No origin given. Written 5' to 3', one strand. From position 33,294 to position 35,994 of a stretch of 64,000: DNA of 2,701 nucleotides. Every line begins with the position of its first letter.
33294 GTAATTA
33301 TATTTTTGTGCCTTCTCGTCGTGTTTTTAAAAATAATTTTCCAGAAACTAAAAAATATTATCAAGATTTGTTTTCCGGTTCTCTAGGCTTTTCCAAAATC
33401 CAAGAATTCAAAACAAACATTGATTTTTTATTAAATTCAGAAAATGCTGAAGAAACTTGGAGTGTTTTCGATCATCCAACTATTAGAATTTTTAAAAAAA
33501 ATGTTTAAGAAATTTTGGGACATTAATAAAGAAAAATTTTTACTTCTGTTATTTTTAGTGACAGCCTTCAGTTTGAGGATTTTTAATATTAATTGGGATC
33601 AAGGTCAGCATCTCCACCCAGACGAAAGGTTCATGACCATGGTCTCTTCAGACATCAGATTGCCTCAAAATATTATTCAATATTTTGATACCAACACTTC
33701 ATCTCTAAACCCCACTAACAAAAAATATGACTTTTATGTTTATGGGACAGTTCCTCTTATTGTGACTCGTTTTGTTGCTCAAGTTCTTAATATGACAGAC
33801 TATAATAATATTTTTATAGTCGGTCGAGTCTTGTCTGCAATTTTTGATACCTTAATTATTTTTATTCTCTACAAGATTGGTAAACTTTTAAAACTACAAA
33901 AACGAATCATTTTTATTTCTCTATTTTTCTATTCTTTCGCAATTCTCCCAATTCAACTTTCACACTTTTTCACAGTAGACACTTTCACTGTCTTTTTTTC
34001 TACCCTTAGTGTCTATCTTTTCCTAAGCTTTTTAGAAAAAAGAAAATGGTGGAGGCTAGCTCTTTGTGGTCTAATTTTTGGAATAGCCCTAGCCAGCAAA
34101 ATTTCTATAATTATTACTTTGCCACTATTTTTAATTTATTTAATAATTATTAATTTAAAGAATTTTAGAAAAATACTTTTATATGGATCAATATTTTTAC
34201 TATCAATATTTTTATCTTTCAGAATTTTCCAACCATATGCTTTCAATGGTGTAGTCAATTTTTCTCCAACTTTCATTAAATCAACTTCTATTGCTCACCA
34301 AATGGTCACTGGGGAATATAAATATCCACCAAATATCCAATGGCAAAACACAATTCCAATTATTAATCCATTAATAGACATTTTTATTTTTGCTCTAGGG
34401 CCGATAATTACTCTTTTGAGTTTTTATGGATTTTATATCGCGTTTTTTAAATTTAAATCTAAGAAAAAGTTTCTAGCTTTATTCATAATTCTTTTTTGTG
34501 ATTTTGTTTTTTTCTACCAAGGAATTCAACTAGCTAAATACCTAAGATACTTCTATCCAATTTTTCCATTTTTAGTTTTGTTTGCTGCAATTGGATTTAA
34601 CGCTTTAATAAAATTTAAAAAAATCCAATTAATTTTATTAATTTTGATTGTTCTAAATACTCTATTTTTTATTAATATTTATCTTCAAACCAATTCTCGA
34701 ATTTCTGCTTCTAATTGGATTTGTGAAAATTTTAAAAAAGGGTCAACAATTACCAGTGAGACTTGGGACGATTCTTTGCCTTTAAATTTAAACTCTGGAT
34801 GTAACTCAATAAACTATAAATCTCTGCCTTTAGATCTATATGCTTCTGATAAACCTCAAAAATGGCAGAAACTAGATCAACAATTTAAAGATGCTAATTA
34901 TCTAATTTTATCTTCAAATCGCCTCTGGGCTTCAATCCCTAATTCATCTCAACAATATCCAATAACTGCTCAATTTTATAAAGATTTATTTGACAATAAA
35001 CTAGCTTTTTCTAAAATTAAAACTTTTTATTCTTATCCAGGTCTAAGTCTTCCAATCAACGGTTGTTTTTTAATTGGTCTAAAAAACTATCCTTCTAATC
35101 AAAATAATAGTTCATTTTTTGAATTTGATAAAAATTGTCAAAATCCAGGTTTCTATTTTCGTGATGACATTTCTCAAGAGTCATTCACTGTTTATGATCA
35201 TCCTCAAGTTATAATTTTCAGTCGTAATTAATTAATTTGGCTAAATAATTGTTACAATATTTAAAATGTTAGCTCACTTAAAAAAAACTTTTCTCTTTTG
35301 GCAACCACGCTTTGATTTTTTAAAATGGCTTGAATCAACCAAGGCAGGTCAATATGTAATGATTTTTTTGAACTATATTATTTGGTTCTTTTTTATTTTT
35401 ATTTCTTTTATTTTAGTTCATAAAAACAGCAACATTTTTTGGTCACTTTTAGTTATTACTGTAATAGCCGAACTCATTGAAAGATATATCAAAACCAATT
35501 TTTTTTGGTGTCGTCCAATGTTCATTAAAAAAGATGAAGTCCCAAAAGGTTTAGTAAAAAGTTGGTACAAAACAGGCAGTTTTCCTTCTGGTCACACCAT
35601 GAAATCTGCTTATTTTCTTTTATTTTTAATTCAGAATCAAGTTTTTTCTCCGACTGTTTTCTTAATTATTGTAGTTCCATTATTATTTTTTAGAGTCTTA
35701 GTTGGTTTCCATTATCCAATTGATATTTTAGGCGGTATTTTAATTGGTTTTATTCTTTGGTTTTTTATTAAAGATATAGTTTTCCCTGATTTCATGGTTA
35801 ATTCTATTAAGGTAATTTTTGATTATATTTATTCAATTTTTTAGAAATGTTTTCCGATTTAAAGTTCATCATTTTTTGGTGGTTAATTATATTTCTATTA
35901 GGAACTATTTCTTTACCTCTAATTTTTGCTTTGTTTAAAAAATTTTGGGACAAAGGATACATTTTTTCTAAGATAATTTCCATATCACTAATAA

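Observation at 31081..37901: DPPR-synthase-like UbiA + PAP2 phosphatase + three GT-C membrane transferases: a candidate polyprenyl-phospho-pentose donor pathway outside Actinobacteria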

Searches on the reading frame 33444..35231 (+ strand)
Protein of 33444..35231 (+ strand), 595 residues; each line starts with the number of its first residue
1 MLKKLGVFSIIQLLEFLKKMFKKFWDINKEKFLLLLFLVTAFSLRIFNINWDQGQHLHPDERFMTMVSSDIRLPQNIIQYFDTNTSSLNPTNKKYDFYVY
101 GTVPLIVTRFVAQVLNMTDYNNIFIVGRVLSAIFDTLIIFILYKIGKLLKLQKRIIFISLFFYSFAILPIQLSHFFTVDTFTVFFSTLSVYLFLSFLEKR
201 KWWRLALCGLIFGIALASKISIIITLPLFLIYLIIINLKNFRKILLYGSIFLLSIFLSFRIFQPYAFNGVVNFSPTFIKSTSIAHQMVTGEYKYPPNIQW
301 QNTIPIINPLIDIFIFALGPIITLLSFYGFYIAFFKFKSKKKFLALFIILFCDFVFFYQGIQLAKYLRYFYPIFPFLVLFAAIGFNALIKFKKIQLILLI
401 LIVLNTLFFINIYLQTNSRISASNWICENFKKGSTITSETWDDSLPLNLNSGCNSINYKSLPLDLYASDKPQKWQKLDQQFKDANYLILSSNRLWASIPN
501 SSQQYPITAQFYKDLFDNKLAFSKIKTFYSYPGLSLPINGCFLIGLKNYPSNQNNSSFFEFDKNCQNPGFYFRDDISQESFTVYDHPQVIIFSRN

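Call 3: search_protein_families(library=pfam, proteins=[window:33444-35231:+], max_evalue=0.01)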
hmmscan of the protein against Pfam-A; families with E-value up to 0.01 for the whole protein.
window:33444-35231:+ (595 aa): 2 families
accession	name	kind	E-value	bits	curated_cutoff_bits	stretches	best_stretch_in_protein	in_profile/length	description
PF13231.12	PMT_2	-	5.1e-13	50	26.1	1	126-256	23-154/160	Dolichyl-phosphate-mannose-protein mannosyltransferase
PF02366.24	PMT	-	5.9e-08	33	22.7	1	128-259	86-220/245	Dolichyl-phosphate-mannose-protein mannosyltransferase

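Call 4: search_protein_families(library=ncbifam, proteins=[window:33444-35231:+], max_evalue=0.01)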
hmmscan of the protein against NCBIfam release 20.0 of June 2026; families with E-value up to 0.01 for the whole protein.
window:33444-35231:+ (595 aa): 1 family
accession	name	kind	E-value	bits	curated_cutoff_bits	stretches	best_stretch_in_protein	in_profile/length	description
TIGR03663.1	TIGR03663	subfamily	0.00017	20.8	126.25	1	94-243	45-188/435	flippase activity-associated protein Agl23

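Call 49: search_solved_structures(query=window:33444-35231:+, max_evalue=1)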
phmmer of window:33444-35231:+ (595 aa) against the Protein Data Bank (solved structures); distinct sequences matched with E-value up to 1: 1.
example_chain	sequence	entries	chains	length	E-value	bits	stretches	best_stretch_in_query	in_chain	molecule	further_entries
7uwj_C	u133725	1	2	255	0.86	11.7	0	483-569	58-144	Interleukin-17 receptor B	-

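Call 81: find_homologous_proteins(query=window:33501-35231:+, max_evalue=0.00001)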
Query window:33501-35231:+ (576 aa): 746 proteins with E <= 0.00001 among 8000 candidates; the best 120 are listed.
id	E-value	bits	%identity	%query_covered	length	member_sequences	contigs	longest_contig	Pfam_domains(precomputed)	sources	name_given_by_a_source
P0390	0.0e+0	1272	100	100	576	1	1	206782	PF02366.25,PF13231.13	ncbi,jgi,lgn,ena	ncbi:MAG: glycosyltransferase family 39 protein [Candidatus Shapirobacteria bacterium]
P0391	6.8e-210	717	57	96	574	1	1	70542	PF02366.25,PF13231.13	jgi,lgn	jgi:4-amino-4-deoxy-L-arabinose transferase-like glycosyltransferase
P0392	1.0e-192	660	55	95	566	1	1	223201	PF02366.25,PF13231.13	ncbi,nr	ncbi:MAG: glycosyltransferase family 39 protein [Candidatus Shapirobacteria bacterium]|nr:glycosyltr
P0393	2.2e-185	636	53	98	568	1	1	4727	PF02366.25,PF13231.13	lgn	-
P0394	2.7e-184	633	54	96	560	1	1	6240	PF13231.13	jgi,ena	-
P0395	2.2e-183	629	53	98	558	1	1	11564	PF13231.13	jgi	-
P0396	1.8e-174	600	51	100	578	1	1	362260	PF02366.25,PF13231.13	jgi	jgi:hypothetical protein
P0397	1.7e-172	594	50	96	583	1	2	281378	PF13231.13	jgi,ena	-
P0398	2.6e-170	586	50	95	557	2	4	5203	PF02366.25,PF13231.13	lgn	-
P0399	7.5e-169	582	49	96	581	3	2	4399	PF13231.13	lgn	-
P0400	1.6e-168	580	50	98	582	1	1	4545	PF13231.13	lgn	-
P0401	2.4e-168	580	52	98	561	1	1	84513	PF03901.24,PF13231.13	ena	-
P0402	4.5e-168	579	49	96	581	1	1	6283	PF13231.13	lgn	-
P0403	2.3e-167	577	51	96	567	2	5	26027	PF13231.13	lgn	-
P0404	5.6e-167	575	51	98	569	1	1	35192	PF13231.13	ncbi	-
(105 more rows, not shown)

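Call 90: predict_structure(alignment_id=A5)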
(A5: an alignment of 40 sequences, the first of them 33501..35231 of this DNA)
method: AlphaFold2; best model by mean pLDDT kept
length: 576 residues; sequences in the alignment: 40
mean_pLDDT: 90.7   pTM: 0.91
mean pLDDT of the five models: 90.7, 89.9, 89.5, 88.7, 88.6
residues with pLDDT >= 90: 389; 70-90: 165; 50-70: 22; < 50: 0
segments of 3 or more residues with pLDDT < 50: none
pLDDT, mean of each block of 10 residues (from residue 1): 70 95 91 79 90 93 91 80 89 96 93 97 98 97 94 80 97 98 97 97 96 96 97 98 92 90 87 81 87 90 97 95 96 96 83 96 97 96 91 87 93 94 87 85 92 95 96 85 90 93 93 91 90 74 91 83 69 95
secondary structure, 60 per line:
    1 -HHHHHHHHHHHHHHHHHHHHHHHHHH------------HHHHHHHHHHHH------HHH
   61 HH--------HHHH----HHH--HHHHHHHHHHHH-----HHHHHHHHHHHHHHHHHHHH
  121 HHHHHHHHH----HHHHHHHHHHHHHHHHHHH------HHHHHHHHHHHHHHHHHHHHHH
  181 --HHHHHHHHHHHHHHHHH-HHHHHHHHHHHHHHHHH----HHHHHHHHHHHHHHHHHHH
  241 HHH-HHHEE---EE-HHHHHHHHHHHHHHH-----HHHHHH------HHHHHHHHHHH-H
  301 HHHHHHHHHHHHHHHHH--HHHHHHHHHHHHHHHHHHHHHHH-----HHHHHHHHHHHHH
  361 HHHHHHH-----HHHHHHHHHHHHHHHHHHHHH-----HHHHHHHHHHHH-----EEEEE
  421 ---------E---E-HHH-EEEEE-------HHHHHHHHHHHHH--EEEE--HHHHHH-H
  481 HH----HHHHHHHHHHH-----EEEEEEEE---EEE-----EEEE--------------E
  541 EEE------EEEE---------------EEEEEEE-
elements in order: H2-27 H40-51 H58-62 H71-74 H84-95 H101-129 H134-152 H159-180 H183-199 H201-217 H222-243 H256-270 H276-281 H288-298 H300-317 H320-342 H348-367 H373-393 H399-410 E416-420 E440-444 H452-464 E467-470 H473-478 H487-497 E503-510 E514-516 E522-525 E540-543 E550-553 E569-575

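Call 92: fold_search(model_id=the predicted structure, library=pdb)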
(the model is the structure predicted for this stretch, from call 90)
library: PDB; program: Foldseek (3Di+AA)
matches with E <= 10: 217; with E <= 0.001: 28
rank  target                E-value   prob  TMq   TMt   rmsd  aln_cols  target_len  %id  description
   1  8b6l_I                9.9e-09  1.00  0.48  0.42  13.1       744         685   10  Subtomogram average of the human Sec61-TRAP-OSTA-translocon (released 2022-12-07)
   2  6s7t_A                1.1e-08  1.00  0.51  0.43  10.6       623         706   12  Cryo-EM structure of human oligosaccharyltransferase complex OST-B (released 2019-12-18)
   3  6s7o_A                2.4e-08  1.00  0.47  0.42  13.0       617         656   13  Cryo-EM structure of human oligosaccharyltransferase complex OST-A (released 2019-12-18)
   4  6gxc_A                3.8e-08  1.00  0.49  0.41  12.8       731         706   13  Bacterial oligosaccharyltransferase PglB in complex with an inhibitory peptide and a reactive lipid-linked oligosaccha (released 2018-11-14)
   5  7oci_F                5.4e-08  1.00  0.48  0.44  12.1       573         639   12  Cryo-EM structure of yeast Ost6p containing oligosaccharyltransferase complex (released 2022-02-16)
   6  9n9j_I                6.1e-08  1.00  0.50  0.42  10.7       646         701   13  Structure of a GRP94 folding intermediate engaged with a CCDC134- and FKBP11-bound secretory translocon (released 2025-11-19)
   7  8pn9_A                1.4e-07  1.00  0.49  0.44  10.8       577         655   12  Structure of human oligosaccharyltransferase OST-A complex bound to NGI-1 (released 2024-05-08)
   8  3rce_A                1.4e-07  1.00  0.49  0.42  12.8       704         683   14  Bacterial oligosaccharyltransferase PglB (released 2011-06-15)
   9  5ogl_A                1.6e-07  1.00  0.48  0.40  12.9       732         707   14  Structure of bacterial oligosaccharyltransferase PglB in complex with an acceptor peptide and an lipid-linked oligosac (released 2017-10-25)
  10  8agc_A                2.0e-07  1.00  0.52  0.44  13.1       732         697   10  Structure of yeast oligosaccharylransferase complex with lipid-linked oligosaccharide and non-acceptor peptide bound (released 2022-12-07)
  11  8age_A                2.8e-07  1.00  0.51  0.46  11.1       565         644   13  Structure of yeast oligosaccharylransferase complex with acceptor peptide bound (released 2022-12-07)
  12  7e9s_A                3.8e-07  1.00  0.50  0.36   9.7       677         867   10  Archaeal oligosaccharyltransferase AglB from Archaeoglobus fulgidus in complex with an inhibitory peptide and a dolich (released 2021-09-08)
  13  6ftg_5                3.8e-07  1.00  0.46  0.42  14.3       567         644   11  Subtomogram average of OST-containing ribosome-translocon complexes from canine rough microsomal membranes (released 2018-03-21)
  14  6ezn_F                4.8e-07  1.00  0.47  0.42  13.0       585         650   12  Cryo-EM structure of the yeast oligosaccharyltransferase (OST) complex (released 2018-01-17)
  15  8agb_A                5.2e-07  1.00  0.50  0.46  11.8       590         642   12  Structure of yeast oligosaccharylransferase complex with lipid-linked oligosaccharide bound (released 2022-12-07)
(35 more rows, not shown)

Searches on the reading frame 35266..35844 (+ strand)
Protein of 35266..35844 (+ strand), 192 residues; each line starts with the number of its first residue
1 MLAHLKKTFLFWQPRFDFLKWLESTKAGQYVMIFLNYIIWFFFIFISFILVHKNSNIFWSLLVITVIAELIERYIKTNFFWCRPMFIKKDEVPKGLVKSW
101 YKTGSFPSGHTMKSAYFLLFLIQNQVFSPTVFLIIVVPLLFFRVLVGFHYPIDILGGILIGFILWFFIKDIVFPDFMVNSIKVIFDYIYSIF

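Call 3: search_protein_families(library=pfam, proteins=[window:35266-35844:+], max_evalue=0.01)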
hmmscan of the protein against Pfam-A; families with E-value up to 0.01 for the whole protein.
window:35266-35844:+ (192 aa): 3 families
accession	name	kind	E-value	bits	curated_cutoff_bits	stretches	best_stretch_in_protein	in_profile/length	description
PF01569.27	PAP2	-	1.1e-14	54.7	27.2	1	59-172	3-125/130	PAP2 superfamily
PF14378.12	PAP2_3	-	1.9e-05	25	27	1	21-165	21-188/190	PAP2 superfamily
PF14360.12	PAP2_C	-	8.7e-05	23.5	27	1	108-167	8-71/74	PAP2 superfamily C-terminal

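Call 4: search_protein_families(library=ncbifam, proteins=[window:35266-35844:+], max_evalue=0.01)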
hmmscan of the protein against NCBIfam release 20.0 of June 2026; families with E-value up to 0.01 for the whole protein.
window:35266-35844:+ (192 aa): 3 families
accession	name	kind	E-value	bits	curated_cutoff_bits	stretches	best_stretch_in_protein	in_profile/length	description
NF007975.0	PRK10699.1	equivalog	7.6e-07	28.8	261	1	88-165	139-223/254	phosphatidylglycerophosphatase B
NF008813.0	PRK11837.1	equivalog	3.1e-06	27.2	229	1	101-166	100-166/202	undecaprenyl-diphosphate phosphatase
NF047884.1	UdeprDiPSep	equivalog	3.6e-06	27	250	1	30-168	43-183/188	undecaprenyl-diphosphatase SepP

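Call 28: search_solved_structures(query=window:35266-35844:+, max_evalue=1, show_alignments=1)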
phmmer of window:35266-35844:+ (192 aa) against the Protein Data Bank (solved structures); distinct sequences matched with E-value up to 1: 11.
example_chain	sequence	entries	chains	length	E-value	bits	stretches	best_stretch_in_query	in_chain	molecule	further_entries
5jwy_A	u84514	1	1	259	0.00033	23.9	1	87-164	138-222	Phosphatidylglycerophosphatase B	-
4px7_A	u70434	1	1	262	0.00036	23.8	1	87-164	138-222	Phosphatidylglycerophosphatase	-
5jki_A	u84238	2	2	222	0.0015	21.8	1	103-170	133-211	Putative lipid phosphate phosphatase YodM | Phosphatidylglycerophosphatase B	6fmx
6ebu_A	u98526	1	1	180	0.018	18.2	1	36-164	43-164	LpxE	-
9qci_A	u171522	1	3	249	0.019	18.2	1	48-161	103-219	Major phosphate-irrepressible acid phosphatase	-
7f18_A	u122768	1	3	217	0.022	17.9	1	104-160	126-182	Acid phosphatase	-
7f17_A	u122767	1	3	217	0.049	16.8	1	104-160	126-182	Acid phosphatase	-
9qcj_A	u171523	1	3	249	0.15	15.2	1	48-161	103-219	Major phosphate-irrepressible acid phosphatase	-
4f5c_E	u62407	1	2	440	0.29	14.3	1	22-130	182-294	PRCV spike protein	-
2akc_A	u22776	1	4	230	0.83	12.8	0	100-169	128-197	class A nonspecific acid phosphatase PhoN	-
2a96_A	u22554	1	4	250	0.86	12.7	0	100-169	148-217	class A nonspecific acid phosphatase PhoN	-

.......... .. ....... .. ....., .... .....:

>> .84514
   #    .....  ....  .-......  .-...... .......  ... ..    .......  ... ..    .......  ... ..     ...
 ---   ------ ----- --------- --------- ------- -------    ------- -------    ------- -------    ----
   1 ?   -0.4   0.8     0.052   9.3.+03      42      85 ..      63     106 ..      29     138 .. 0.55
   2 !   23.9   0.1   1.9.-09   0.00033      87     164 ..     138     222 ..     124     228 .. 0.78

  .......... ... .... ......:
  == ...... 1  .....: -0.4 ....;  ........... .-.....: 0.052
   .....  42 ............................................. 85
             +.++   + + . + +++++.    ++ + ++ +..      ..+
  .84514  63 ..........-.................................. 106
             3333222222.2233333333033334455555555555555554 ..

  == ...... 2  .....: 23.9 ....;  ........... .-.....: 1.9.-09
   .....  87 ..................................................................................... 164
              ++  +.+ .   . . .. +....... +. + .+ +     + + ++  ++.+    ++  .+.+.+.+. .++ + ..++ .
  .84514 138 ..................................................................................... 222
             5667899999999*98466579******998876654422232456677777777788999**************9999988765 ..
